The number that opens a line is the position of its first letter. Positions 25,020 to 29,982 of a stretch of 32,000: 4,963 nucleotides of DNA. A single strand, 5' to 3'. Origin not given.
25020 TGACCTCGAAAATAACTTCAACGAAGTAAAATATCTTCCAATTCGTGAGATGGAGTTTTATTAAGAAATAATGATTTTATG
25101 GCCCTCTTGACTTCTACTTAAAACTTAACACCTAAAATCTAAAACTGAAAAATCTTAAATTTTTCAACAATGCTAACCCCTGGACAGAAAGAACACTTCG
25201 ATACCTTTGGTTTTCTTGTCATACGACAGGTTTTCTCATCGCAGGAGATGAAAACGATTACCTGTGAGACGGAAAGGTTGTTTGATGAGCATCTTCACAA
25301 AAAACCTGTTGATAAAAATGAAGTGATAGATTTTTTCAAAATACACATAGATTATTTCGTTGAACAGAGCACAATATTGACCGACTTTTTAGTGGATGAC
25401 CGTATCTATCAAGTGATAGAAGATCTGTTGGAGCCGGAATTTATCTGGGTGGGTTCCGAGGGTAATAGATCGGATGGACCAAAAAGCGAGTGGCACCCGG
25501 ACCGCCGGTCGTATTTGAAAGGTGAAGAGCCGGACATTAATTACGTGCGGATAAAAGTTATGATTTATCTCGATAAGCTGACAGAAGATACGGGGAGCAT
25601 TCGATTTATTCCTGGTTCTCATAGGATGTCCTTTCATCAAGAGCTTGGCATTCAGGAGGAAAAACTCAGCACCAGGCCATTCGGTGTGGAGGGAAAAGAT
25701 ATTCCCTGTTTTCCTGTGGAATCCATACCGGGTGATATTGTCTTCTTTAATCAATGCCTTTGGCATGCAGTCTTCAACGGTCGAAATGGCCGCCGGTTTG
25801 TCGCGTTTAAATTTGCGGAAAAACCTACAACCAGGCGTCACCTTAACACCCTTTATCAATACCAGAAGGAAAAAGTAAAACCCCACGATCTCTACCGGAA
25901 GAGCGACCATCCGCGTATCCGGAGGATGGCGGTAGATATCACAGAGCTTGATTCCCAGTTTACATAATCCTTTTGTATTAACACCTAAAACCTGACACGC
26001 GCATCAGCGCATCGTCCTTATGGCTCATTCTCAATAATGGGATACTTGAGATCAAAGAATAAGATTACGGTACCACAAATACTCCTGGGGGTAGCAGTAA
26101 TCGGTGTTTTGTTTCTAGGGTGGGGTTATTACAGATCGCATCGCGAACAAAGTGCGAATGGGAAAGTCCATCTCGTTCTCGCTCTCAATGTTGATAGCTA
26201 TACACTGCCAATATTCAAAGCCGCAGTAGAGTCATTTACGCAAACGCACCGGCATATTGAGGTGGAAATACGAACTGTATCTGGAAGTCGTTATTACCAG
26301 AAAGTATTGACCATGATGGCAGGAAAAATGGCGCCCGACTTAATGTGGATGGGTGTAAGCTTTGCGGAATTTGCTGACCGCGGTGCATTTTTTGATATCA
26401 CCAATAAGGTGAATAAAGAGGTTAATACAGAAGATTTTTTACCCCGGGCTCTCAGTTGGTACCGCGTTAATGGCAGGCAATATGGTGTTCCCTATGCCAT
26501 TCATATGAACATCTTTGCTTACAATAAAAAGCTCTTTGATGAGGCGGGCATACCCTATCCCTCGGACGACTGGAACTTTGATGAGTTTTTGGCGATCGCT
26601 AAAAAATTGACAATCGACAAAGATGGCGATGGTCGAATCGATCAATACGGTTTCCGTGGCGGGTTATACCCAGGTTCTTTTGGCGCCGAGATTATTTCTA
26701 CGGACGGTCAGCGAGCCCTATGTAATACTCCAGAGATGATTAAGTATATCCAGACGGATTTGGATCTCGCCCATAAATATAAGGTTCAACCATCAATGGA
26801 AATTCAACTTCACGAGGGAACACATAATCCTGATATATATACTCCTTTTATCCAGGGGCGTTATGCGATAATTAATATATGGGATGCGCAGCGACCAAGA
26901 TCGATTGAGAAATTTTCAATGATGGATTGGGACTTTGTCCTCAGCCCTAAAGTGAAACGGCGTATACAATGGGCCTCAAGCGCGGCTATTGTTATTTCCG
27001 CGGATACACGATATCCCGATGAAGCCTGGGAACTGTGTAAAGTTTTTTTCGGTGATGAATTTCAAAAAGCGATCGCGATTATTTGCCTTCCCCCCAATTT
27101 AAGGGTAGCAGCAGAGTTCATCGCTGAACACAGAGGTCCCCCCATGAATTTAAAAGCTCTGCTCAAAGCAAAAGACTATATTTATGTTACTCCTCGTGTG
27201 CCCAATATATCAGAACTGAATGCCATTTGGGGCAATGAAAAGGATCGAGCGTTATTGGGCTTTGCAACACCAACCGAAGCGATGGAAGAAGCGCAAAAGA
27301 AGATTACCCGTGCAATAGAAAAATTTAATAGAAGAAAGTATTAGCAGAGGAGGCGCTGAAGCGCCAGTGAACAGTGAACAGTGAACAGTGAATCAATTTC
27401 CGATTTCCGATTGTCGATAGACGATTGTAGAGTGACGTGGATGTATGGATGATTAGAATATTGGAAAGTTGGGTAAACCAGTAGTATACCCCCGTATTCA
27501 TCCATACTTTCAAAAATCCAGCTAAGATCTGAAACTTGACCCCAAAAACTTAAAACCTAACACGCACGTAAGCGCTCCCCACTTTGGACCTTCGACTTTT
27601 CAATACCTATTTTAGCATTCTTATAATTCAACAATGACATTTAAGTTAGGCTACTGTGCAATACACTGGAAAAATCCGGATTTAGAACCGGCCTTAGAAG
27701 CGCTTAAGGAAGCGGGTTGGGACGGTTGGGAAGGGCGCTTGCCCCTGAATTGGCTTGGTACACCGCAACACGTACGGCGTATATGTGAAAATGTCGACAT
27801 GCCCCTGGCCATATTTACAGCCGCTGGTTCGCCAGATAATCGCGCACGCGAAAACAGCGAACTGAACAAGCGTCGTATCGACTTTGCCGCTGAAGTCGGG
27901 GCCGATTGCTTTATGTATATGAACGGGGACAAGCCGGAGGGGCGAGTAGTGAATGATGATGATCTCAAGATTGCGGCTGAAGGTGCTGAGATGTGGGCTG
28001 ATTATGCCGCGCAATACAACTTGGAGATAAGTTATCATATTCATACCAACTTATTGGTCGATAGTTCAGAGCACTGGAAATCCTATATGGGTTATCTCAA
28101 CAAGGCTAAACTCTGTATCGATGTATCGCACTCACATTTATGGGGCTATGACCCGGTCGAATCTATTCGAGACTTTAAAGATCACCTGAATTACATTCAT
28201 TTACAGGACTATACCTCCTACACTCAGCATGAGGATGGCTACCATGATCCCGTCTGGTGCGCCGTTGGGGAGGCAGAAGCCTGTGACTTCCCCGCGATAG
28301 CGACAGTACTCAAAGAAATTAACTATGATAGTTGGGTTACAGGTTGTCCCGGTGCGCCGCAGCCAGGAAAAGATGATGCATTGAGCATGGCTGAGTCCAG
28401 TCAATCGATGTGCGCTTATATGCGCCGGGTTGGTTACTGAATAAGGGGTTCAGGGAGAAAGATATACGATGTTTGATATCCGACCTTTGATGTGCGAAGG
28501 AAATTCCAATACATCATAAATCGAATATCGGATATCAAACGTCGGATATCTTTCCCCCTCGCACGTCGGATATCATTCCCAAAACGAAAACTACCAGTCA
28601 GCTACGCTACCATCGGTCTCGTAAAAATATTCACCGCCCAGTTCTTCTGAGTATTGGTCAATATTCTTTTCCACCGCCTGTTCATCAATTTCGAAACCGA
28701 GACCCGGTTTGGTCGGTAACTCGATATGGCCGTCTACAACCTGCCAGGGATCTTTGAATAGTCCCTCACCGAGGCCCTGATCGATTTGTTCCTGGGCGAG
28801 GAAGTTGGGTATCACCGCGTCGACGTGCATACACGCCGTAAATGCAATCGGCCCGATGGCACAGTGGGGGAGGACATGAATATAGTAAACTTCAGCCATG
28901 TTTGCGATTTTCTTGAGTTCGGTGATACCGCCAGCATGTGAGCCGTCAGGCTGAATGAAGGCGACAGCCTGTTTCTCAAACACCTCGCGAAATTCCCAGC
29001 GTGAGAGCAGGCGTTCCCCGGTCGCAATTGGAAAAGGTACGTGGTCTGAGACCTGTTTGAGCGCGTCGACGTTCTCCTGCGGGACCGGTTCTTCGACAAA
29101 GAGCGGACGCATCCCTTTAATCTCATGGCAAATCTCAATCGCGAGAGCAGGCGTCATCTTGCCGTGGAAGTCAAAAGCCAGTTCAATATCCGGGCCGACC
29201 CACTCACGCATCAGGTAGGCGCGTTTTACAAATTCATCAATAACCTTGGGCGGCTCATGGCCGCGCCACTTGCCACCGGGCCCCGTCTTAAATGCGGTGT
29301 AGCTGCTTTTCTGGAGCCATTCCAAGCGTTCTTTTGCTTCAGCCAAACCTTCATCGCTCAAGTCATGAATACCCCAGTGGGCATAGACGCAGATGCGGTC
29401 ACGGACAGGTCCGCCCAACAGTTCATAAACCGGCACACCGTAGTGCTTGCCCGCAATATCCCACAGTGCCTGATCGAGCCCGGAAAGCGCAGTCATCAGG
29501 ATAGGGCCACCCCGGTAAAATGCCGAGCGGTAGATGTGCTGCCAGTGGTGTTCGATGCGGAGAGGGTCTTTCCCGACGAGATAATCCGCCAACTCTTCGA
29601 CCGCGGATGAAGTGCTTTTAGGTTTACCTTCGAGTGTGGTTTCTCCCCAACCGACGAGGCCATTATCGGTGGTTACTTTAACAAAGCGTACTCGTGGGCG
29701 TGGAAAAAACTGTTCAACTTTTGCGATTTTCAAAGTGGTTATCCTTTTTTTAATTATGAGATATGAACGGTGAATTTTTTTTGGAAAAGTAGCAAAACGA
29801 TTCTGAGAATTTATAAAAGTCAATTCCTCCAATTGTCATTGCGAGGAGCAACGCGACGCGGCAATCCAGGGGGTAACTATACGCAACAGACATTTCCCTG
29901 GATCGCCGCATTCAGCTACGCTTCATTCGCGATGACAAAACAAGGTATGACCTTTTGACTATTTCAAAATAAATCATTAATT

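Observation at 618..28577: Period-7/8 tandem 'word' arrays (STRR-like) fill almost every intergenic gap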

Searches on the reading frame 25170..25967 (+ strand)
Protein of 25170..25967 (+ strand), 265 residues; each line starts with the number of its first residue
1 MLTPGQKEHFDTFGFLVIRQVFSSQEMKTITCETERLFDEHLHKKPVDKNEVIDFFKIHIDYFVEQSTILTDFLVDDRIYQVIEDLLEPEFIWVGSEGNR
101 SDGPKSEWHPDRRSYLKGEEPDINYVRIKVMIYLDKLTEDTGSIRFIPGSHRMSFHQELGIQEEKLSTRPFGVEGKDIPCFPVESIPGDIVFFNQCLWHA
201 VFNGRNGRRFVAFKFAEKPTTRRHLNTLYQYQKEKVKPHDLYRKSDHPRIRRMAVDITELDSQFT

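Call 8: search_protein_families(library=pfam, proteins=[window:25170-25967:+])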
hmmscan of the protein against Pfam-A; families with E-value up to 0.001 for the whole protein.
window:25170-25967:+ (265 aa): 1 family
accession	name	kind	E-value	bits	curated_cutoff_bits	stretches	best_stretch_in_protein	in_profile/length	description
PF05721.19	PhyH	-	1.5e-16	61.8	22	1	10-201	1-202/213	Phytanoyl-CoA dioxygenase (PhyH)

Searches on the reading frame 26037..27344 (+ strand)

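Call 8: search_protein_families(library=pfam, proteins=[window:26037-27344:+])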
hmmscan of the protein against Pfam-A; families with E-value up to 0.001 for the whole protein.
window:26037-27344:+ (435 aa): 2 families
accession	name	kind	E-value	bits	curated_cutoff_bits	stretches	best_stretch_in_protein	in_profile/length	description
PF01547.30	SBP_bac_1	-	9.1e-27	95.3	26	1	59-343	9-306/307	Bacterial extracellular solute-binding protein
PF13416.11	SBP_bac_8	-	1.3e-21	78.1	27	1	62-353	1-261/279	Bacterial extracellular solute-binding protein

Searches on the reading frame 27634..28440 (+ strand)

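Call 8: search_protein_families(library=pfam, proteins=[window:27634-28440:+])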
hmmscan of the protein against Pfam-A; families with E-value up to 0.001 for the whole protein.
window:27634-28440:+ (268 aa): 1 family
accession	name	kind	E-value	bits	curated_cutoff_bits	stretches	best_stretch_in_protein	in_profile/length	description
PF01261.30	AP_endonuc_2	-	1.7e-22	80.8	31.1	1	21-237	1-227/249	Xylose isomerase-like TIM barrel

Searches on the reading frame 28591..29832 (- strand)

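Call 8: search_protein_families(library=pfam, proteins=[window:28591-29832:-])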
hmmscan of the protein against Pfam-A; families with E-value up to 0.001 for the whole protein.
window:28591-29832:- (413 aa): 2 families
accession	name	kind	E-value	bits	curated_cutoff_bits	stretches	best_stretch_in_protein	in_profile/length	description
PF13378.12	MR_MLE_C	-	1.9e-62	211.3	29.4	1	171-386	8-219/219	Enolase C-terminal domain-like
PF02746.21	MR_MLE_N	-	4.8e-23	82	22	1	48-140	28-117/117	Mandelate racemase / muconate lactonizing enzyme, N-terminal domain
